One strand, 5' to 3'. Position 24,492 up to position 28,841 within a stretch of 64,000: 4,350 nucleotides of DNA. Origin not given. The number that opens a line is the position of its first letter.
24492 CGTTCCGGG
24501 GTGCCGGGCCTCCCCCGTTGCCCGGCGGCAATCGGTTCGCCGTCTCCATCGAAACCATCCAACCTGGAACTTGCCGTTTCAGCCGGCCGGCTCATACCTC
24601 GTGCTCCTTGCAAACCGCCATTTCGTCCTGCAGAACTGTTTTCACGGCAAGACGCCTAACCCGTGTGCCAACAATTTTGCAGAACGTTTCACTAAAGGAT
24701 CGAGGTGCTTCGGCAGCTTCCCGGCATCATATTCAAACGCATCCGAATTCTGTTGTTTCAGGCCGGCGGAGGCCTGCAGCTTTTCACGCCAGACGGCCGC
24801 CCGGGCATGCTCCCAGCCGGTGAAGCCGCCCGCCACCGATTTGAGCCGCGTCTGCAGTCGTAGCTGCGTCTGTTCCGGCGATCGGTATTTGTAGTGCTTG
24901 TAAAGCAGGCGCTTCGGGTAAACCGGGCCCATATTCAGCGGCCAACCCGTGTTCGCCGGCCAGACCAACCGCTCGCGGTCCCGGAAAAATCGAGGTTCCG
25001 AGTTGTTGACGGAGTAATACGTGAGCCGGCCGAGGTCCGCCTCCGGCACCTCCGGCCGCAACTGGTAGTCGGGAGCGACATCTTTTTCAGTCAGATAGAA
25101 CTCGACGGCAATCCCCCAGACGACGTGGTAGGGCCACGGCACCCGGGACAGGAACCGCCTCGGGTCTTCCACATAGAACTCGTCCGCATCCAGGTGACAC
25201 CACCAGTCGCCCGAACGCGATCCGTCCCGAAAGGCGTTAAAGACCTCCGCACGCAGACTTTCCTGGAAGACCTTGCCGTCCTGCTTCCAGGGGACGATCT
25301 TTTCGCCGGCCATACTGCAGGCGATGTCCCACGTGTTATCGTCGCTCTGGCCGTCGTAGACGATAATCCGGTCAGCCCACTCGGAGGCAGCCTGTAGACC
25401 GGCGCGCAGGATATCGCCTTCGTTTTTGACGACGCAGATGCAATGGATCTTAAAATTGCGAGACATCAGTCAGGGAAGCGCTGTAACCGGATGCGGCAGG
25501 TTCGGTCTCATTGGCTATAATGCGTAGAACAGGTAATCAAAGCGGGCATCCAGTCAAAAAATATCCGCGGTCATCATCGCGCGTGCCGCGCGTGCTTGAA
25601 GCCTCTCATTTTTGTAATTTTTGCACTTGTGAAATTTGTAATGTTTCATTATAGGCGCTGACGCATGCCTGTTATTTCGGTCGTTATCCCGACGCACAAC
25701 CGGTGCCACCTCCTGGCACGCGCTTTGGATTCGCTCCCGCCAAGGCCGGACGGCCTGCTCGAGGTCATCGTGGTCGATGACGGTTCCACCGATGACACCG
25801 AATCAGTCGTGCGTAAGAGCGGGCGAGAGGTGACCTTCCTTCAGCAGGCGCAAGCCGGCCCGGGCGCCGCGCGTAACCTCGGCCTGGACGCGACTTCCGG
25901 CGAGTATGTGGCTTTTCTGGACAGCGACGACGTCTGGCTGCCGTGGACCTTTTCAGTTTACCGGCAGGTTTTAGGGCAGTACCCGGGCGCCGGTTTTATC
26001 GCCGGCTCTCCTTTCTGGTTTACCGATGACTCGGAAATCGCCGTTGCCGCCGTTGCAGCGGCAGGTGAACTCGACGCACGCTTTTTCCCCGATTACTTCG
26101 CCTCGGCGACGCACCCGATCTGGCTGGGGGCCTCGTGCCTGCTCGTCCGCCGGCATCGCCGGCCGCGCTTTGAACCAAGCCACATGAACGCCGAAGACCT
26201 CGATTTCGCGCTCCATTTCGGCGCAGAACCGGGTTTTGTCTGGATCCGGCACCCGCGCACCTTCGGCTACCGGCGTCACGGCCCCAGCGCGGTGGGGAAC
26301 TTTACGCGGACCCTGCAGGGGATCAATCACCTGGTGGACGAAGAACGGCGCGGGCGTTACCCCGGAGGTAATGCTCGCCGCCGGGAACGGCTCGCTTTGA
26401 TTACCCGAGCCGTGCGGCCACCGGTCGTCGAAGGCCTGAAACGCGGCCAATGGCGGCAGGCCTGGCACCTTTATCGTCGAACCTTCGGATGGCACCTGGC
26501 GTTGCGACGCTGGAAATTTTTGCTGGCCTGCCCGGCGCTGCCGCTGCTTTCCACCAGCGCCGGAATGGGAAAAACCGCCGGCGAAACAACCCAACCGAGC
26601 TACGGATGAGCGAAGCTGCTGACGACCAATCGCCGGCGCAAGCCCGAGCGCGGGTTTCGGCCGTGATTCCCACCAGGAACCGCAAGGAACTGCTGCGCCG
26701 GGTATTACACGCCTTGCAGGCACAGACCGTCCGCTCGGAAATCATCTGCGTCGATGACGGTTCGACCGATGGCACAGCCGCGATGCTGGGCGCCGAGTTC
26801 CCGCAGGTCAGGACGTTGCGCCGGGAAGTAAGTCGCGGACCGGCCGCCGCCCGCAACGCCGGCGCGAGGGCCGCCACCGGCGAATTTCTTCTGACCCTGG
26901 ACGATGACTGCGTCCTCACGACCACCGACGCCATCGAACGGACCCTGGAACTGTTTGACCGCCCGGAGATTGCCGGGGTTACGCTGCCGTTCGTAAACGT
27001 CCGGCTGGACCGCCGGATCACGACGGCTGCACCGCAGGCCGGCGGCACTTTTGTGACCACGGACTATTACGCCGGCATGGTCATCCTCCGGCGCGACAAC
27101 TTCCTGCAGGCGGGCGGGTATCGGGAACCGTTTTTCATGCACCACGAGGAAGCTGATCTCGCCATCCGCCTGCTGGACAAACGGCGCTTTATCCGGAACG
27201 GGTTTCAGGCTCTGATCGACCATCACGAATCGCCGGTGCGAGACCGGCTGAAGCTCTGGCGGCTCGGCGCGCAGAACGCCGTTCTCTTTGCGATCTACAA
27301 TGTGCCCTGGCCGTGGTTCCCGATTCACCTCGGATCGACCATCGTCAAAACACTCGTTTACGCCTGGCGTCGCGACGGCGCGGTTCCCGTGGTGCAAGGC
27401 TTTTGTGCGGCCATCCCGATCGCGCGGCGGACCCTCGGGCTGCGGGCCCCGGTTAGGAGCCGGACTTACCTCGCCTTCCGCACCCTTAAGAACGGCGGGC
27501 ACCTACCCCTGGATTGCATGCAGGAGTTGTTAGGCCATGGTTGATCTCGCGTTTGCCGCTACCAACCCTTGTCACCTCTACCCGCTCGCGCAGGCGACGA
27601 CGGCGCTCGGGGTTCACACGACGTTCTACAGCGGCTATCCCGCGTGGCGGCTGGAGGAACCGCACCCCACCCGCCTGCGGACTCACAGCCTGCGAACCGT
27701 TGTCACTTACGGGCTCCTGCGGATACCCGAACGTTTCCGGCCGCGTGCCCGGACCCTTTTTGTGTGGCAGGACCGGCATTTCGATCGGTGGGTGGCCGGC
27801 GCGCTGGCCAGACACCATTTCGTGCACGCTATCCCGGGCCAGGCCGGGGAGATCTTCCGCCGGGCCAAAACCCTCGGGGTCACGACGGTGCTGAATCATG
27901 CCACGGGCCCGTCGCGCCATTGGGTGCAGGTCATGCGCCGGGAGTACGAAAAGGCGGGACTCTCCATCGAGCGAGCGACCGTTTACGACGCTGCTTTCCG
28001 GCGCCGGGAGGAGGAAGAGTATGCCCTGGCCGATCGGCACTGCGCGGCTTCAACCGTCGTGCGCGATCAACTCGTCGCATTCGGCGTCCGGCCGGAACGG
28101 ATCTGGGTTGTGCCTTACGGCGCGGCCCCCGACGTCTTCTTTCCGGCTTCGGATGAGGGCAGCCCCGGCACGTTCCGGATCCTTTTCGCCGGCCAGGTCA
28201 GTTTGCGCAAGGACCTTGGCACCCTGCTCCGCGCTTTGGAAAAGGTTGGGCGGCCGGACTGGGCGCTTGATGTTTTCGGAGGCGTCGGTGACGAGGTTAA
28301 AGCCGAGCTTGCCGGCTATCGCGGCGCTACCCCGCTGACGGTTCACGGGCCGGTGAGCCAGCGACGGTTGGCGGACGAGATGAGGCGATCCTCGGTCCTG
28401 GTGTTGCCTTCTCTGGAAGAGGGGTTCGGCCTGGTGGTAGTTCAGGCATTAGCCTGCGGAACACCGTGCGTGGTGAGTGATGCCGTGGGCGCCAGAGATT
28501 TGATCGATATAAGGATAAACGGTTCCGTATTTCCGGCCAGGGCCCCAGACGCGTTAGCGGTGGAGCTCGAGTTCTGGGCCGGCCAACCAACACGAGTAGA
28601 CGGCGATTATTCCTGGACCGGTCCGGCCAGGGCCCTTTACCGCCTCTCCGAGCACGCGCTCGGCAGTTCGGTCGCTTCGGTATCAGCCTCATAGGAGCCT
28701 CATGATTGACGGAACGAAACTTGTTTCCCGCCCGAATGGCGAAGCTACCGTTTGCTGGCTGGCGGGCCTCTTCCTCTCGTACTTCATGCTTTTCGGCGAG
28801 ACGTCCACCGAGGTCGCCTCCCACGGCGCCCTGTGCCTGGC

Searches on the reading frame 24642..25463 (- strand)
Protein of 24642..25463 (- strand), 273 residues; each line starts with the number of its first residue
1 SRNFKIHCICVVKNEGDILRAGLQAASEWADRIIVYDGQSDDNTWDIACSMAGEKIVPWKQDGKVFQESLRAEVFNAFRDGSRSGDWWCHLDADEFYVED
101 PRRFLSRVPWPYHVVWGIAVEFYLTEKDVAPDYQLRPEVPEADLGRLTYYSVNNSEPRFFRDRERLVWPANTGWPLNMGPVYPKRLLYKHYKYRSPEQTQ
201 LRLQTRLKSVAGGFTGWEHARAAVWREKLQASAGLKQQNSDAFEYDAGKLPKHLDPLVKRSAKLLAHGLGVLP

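Call 20: search_protein_families(library=pfam, proteins=[window:24642-25463:-], max_evalue=0.001)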
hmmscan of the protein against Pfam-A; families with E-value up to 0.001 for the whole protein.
window:24642-25463:- (273 aa): 1 family
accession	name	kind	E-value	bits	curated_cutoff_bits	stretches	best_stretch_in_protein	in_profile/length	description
PF13704.12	Glyco_tranf_2_4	-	6.7e-16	59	27.5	1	13-102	1-89/98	Glycosyl transferase family 2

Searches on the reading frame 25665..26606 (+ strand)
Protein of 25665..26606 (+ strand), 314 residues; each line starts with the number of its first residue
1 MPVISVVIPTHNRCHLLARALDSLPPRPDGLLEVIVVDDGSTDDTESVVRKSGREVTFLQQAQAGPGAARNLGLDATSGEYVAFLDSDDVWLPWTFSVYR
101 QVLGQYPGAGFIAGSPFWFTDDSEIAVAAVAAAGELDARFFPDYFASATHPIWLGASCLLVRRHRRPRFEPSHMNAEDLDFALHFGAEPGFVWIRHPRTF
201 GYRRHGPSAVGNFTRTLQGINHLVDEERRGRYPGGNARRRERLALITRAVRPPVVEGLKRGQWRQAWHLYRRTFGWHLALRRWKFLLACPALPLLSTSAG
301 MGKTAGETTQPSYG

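Call 20: search_protein_families(library=pfam, proteins=[window:25665-26606:+], max_evalue=0.001)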
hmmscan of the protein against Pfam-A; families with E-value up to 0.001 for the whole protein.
window:25665-26606:+ (314 aa): 3 families
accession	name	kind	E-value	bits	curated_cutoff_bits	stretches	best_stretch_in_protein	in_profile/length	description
PF00535.33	Glycos_transf_2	-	1.3e-25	90.7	23.3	1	5-97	1-97/168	Glycosyl transferase family 2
PF13641.12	Glyco_tranf_2_3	-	5.1e-11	43.5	27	1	3-147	2-151/230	Glycosyltransferase like family 2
PF10111.15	Glyco_tranf_2_2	-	7.2e-09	36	27.3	1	29-96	27-99/276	Glycosyltransferase like family 2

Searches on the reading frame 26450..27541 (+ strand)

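Call 43: search_protein_families(library=pfam, proteins=[window:26450-27541:+], max_evalue=0.0001)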
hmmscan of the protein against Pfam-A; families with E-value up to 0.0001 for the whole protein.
window:26450-27541:+ (364 aa): 4 families
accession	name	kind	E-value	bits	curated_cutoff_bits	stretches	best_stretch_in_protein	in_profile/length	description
PF00535.33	Glycos_transf_2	-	7.8e-29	101.2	23.3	1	70-193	1-127/168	Glycosyl transferase family 2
PF13641.12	Glyco_tranf_2_3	-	2.7e-12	47.7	27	1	68-218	2-156/230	Glycosyltransferase like family 2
PF10111.15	Glyco_tranf_2_2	-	5.6e-11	42.9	27.3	1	70-169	1-106/276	Glycosyltransferase like family 2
PF12804.13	NTP_transf_3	-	4.2e-05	24.2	27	1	77-175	22-117/160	MobA-like NTP transferase domain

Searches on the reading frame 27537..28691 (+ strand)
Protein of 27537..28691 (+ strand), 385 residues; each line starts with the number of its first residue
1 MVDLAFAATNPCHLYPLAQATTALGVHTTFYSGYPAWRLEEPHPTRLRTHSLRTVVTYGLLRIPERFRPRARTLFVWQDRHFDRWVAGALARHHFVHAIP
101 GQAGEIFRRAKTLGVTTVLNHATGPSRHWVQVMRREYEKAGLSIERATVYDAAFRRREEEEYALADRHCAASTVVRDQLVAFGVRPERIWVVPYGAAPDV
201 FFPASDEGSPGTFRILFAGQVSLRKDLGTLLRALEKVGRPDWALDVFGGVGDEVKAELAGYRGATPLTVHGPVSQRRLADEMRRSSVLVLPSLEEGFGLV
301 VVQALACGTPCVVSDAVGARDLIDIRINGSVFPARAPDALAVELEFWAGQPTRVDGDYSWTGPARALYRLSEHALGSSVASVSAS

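Call 43: search_protein_families(library=pfam, proteins=[window:27537-28691:+], max_evalue=0.0001)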
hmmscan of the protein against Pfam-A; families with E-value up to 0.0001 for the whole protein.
window:27537-28691:+ (385 aa): 4 families
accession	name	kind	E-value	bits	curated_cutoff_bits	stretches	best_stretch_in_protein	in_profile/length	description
PF00534.26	Glycos_transf_1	-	1.6e-22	80.3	26.4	1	212-346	15-154/172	Glycosyl transferases group 1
PF13692.12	Glyco_trans_1_4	-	2.7e-22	80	27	1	213-343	2-135/142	Glycosyl transferases group 1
PF20706.3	GT4-conflict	-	6.7e-16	58.7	26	1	208-328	191-325/385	Family 4 Glycosyltransferase in conflict systems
PF13579.12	Glyco_trans_4_4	-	5.4e-06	27.3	29.7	1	16-195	9-158/158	Glycosyl transferase 4-like domain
